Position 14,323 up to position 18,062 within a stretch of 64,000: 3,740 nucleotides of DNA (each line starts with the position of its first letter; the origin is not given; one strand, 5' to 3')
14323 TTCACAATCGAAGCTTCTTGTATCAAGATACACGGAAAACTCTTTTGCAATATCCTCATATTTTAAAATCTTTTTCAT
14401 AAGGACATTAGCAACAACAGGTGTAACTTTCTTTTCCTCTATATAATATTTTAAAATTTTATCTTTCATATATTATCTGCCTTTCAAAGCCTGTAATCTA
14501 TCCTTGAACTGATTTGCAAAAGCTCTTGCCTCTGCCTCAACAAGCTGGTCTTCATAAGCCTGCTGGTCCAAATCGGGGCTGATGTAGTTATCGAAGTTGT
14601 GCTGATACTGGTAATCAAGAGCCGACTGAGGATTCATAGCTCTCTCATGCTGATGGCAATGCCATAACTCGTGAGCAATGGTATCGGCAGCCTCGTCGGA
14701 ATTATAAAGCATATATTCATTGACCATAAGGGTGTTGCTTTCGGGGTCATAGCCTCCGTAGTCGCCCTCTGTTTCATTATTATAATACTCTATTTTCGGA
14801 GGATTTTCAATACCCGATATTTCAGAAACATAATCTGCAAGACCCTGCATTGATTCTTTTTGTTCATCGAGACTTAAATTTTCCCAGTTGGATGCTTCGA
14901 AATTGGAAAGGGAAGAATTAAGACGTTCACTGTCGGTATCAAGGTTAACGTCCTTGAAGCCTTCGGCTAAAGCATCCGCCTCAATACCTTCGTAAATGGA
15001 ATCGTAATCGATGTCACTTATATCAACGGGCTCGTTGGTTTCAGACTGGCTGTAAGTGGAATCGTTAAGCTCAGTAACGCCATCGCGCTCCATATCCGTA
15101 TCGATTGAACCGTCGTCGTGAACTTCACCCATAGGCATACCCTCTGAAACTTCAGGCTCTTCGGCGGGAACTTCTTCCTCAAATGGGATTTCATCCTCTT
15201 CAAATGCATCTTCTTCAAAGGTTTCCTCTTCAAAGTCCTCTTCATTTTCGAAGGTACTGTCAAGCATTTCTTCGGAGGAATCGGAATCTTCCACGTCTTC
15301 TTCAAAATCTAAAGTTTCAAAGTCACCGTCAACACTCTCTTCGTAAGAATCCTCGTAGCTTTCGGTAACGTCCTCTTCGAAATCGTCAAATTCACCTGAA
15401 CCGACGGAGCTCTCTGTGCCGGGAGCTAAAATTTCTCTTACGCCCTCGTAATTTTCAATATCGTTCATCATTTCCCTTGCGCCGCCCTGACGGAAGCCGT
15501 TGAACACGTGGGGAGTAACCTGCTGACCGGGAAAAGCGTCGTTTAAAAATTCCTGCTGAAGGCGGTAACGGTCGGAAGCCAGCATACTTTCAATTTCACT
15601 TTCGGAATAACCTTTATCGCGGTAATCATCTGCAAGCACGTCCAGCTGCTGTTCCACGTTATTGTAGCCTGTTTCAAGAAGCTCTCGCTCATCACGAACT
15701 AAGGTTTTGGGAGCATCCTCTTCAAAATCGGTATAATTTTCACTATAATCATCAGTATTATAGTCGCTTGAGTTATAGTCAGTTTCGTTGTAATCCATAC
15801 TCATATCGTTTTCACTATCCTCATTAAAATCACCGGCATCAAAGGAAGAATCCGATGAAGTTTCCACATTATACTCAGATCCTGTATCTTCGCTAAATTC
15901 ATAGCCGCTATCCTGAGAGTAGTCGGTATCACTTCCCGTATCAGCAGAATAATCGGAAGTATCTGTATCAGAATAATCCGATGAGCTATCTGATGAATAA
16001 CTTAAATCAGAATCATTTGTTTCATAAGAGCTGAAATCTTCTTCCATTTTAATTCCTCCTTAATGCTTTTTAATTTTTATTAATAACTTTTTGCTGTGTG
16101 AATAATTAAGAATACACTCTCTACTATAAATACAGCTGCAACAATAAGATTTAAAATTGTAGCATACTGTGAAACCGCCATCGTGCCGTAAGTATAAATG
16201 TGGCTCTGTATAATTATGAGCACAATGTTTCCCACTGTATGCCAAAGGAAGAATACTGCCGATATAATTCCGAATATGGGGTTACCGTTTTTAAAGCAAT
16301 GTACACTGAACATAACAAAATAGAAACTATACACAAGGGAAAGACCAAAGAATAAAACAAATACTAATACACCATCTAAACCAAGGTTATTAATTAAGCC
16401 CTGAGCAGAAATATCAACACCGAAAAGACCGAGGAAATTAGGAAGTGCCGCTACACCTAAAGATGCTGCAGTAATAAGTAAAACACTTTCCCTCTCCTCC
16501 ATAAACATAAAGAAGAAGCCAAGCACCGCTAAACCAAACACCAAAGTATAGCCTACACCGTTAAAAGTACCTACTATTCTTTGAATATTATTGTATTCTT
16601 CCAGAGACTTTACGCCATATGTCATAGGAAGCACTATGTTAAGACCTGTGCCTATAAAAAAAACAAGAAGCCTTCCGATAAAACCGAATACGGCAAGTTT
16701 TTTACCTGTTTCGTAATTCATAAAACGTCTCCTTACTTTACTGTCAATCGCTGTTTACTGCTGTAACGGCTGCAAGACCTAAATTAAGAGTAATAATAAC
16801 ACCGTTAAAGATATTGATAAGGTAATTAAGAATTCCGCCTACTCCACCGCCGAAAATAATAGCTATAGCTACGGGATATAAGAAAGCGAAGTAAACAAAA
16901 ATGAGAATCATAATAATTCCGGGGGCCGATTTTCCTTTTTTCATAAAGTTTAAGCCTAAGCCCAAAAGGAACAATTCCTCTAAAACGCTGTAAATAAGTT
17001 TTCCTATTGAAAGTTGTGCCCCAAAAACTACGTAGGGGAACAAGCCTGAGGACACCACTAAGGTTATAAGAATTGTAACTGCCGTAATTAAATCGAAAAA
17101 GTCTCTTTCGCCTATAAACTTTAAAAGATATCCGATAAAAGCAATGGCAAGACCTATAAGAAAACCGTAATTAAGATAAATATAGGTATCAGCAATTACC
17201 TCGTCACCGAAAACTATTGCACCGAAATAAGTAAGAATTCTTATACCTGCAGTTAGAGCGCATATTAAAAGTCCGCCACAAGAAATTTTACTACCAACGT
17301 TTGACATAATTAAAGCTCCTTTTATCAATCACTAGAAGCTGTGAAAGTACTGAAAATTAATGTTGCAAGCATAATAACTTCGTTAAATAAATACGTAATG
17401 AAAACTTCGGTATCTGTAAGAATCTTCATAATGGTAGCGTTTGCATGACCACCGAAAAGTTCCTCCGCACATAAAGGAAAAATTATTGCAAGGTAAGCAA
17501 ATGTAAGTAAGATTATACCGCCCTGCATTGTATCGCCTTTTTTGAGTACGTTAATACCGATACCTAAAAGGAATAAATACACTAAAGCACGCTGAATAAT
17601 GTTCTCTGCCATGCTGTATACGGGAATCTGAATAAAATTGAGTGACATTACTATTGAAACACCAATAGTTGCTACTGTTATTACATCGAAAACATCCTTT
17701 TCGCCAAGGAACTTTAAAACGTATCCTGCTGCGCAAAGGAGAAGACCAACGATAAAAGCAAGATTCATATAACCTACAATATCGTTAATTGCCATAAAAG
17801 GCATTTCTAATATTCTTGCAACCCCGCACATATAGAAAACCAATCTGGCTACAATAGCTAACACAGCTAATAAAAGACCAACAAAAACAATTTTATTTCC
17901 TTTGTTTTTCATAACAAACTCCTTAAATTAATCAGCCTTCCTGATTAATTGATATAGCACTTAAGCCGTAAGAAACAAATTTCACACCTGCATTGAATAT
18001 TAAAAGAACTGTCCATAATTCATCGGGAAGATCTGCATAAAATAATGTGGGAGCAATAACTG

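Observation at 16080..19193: Five tandem paralogues of a small ~6-TM membrane protein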

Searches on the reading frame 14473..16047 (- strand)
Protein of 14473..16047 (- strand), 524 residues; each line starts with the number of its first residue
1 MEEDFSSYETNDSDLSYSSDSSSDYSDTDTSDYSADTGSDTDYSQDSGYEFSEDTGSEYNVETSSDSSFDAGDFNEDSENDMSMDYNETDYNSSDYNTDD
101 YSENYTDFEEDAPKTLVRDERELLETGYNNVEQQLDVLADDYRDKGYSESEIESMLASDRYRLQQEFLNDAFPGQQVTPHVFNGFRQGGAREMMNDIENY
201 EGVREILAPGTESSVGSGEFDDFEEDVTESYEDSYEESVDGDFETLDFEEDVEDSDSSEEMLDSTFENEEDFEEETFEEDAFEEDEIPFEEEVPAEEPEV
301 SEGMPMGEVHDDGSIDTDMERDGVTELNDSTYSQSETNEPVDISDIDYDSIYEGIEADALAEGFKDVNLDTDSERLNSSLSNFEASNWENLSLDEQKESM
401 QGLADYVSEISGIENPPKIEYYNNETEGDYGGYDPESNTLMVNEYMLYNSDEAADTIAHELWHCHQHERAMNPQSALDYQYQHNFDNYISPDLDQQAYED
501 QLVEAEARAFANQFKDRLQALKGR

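Call 3: search_protein_families(library=pfam, proteins=[window:14473-16047:-], max_evalue=1)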
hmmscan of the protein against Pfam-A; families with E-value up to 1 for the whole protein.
window:14473-16047:- (524 aa): 4 families
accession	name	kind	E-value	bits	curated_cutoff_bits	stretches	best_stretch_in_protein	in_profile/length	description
PF20573.4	DUF6782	-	7.6e-06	25.8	27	1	417-480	57-115/241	Putative metallopeptidase family (DUF6782)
PF17267.7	DUF5333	-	0.065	13.9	27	1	133-163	38-68/110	Family of unknown function (DUF5333)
PF09768.15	Peptidase_M76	-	0.071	13.3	25.2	1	427-470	43-85/170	Peptidase M76 family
PF04298.18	Zn_peptidase_2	-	0.41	10.6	27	1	432-474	65-108/218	Putative neutral zinc metallopeptidase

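Call 7: search_protein_families(library=ncbifam, proteins=[window:14473-16047:-], max_evalue=0.1)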
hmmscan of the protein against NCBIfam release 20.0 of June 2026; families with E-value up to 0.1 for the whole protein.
window:14473-16047:- (524 aa): 0 families

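Call 8: search_protein_families(library=padloc, proteins=[window:14473-16047:-], max_evalue=0.1)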
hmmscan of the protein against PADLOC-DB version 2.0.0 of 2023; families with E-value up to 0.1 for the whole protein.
window:14473-16047:- (524 aa): 0 families

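Call 58: search_protein_families(library=phrogs, proteins=[window:14473-16047:-], max_evalue=0.01)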
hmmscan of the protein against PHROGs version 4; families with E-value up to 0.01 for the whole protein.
window:14473-16047:- (524 aa): 0 families

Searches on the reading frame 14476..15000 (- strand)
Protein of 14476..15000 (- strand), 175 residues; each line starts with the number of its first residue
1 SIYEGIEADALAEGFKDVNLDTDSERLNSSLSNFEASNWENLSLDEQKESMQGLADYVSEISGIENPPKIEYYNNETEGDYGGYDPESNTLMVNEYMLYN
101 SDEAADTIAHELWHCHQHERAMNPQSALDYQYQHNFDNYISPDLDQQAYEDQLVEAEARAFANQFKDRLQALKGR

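Call 102: search_solved_structures(query=A7, max_evalue=1)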
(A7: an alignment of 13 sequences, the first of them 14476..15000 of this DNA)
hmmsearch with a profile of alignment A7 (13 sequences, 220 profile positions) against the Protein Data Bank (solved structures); distinct sequences matched with E-value up to 1: 2.
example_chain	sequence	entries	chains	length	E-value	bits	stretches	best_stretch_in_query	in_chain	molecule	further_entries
6vhh_B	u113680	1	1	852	0.028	17.8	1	22-106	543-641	Adhesion G protein-coupled receptor L3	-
4l8i_A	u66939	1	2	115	0.53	13.6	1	32-107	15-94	RSV epitope scaffold FFL_005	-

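Call 103: search_protein_families(library=pfam, alignment_id=A7, max_evalue=0.1)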
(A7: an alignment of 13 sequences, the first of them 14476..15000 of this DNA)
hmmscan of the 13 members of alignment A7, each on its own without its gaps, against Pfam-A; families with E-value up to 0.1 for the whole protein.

A. member 1, window:14476-15000:- (175 aa): 7 families
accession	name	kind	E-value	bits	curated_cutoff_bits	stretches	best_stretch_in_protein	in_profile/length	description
PF20573.4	DUF6782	-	5.4e-07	29.6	27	1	67-162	56-134/241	Putative metallopeptidase family (DUF6782)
PF18958.6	DUF5700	-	0.0084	16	25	1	66-124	94-150/283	Putative zinc dependent peptidase (DUF5700)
PF09768.15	Peptidase_M76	-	0.013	15.8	25.2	1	78-121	43-85/170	Peptidase M76 family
PF13058.12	DUF3920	-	0.016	15.9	27.3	0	87-167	61-120/126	Protein of unknown function (DUF3920)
PF06992.16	Phage_lambda_P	-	0.055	13.7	26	1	115-167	96-148/162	Replication protein P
PF04298.18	Zn_peptidase_2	-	0.076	13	27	1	83-125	65-108/218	Putative neutral zinc metallopeptidase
PF10263.15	SprT-like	-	0.08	13.2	25.6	0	68-119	19-76/108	SprT-like family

B. families by the number of members that match (of 13 scanned): 11 families
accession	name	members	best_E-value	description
PF10263.15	SprT-like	13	4e-06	SprT-like family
PF20573.4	DUF6782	12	2e-07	Putative metallopeptidase family (DUF6782)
PF09768.15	Peptidase_M76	12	0.00049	Peptidase M76 family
PF04298.18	Zn_peptidase_2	9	0.0018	Putative neutral zinc metallopeptidase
PF18958.6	DUF5700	8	0.0011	Putative zinc dependent peptidase (DUF5700)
PF13058.12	DUF3920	4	5e-05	Protein of unknown function (DUF3920)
PF19527.4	DUF6055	4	0.0086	Family of unknown function (DUF6055)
PF12725.13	DUF3810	4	0.012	Protein of unknown function (DUF3810)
PF06114.19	Peptidase_M78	2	0.016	IrrE N-terminal-like domain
PF06992.16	Phage_lambda_P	2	0.04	Replication protein P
PF07319.16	DnaI_N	1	0.029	Primosomal protein DnaI N-terminus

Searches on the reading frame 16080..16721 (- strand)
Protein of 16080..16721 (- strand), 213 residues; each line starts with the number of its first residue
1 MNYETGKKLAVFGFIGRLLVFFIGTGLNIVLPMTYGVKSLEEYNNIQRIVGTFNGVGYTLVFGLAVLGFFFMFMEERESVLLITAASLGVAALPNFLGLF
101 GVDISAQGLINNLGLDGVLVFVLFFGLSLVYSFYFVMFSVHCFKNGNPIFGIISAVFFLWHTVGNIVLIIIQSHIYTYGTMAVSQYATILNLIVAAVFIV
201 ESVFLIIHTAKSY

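Call 3: search_protein_families(library=pfam, proteins=[window:16080-16721:-], max_evalue=1)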
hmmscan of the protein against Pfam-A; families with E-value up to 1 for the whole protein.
window:16080-16721:- (213 aa): 0 families

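Call 7: search_protein_families(library=ncbifam, proteins=[window:16080-16721:-], max_evalue=0.1)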
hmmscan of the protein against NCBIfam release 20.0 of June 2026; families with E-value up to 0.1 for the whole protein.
window:16080-16721:- (213 aa): 0 families

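Call 8: search_protein_families(library=padloc, proteins=[window:16080-16721:-], max_evalue=0.1)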
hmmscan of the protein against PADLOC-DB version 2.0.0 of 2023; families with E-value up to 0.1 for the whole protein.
window:16080-16721:- (213 aa): 0 families

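Call 58: search_protein_families(library=phrogs, proteins=[window:16080-16721:-], max_evalue=0.01)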
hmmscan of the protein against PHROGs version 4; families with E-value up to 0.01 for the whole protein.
window:16080-16721:- (213 aa): 0 families

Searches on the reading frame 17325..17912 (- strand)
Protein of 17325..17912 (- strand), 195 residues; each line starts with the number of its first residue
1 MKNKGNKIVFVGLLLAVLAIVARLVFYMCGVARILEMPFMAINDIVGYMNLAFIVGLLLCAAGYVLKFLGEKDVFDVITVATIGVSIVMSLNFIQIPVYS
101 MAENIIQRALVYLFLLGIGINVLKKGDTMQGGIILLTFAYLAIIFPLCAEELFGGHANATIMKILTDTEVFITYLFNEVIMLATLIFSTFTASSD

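Call 3: search_protein_families(library=pfam, proteins=[window:17325-17912:-], max_evalue=1)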
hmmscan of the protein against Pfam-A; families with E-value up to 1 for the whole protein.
window:17325-17912:- (195 aa): 0 families

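Call 7: search_protein_families(library=ncbifam, proteins=[window:17325-17912:-], max_evalue=0.1)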
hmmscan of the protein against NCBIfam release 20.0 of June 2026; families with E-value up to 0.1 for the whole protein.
window:17325-17912:- (195 aa): 1 family
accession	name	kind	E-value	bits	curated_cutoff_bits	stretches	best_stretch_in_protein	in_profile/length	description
NF004873.0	PRK06231.1-3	equivalog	0.017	14.7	220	1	132-188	12-68/208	F0F1 ATP synthase subunit B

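Call 8: search_protein_families(library=padloc, proteins=[window:17325-17912:-], max_evalue=0.1)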
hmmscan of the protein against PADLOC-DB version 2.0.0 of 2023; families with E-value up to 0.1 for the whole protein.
window:17325-17912:- (195 aa): 0 families

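Call 58: search_protein_families(library=phrogs, proteins=[window:17325-17912:-], max_evalue=0.01)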
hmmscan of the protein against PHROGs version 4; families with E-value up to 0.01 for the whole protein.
window:17325-17912:- (195 aa): 0 families
